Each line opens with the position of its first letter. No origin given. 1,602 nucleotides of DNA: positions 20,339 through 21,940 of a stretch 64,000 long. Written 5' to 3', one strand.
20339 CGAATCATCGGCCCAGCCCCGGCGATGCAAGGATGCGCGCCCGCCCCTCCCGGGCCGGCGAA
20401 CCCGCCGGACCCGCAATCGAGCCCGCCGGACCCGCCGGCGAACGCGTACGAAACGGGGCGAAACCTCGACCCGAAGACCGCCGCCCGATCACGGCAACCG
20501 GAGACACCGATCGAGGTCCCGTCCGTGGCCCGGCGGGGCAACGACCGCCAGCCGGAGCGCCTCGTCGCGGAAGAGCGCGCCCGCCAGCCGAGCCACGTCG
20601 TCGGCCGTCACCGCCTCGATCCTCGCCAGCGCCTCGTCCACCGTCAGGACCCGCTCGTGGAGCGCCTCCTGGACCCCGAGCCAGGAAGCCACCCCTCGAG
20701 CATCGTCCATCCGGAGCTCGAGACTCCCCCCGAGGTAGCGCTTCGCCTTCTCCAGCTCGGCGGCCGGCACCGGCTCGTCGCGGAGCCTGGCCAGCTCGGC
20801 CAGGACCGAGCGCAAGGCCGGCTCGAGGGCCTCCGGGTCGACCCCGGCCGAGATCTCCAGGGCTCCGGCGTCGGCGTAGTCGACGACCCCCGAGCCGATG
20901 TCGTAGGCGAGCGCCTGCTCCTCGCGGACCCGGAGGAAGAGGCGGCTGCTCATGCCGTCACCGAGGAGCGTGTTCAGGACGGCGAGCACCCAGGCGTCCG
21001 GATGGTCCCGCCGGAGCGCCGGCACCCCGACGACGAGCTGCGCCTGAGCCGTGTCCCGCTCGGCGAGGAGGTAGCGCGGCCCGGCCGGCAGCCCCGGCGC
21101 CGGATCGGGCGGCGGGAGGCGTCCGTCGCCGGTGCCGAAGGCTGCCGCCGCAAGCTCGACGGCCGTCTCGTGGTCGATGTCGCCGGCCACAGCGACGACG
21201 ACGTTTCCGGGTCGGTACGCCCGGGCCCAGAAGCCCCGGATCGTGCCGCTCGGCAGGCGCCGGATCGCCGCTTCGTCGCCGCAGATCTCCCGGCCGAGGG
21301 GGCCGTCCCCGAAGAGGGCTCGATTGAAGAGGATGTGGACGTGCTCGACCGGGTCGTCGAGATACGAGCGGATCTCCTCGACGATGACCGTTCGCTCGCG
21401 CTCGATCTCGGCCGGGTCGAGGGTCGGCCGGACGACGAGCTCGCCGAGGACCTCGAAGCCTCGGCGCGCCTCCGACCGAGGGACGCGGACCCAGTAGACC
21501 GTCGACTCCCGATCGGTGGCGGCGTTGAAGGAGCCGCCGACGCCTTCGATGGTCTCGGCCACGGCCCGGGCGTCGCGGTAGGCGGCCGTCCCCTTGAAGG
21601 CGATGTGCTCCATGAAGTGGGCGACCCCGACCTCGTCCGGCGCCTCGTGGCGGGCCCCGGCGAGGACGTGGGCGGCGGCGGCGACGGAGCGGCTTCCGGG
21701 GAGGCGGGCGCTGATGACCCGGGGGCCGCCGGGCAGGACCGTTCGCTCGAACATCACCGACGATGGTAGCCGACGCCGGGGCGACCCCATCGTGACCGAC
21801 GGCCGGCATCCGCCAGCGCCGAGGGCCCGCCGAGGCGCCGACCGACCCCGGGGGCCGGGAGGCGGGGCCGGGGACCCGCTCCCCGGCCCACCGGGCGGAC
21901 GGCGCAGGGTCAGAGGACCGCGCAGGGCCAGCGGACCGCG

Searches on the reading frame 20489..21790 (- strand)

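Call 66: search_protein_families(library=pfam, proteins=[window:20489-21790:-], max_evalue=0.00001)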
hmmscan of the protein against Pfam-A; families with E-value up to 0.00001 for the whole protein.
window:20489-21790:- (433 aa): 2 families
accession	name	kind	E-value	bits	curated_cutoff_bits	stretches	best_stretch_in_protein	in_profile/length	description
PF05193.26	Peptidase_M16_C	-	9.2e-40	136.9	23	1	184-352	7-180/181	Peptidase M16 inactive domain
PF00675.25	Peptidase_M16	-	9.5e-32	110.4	22.3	1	24-172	1-148/149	Insulinase (Peptidase family M16)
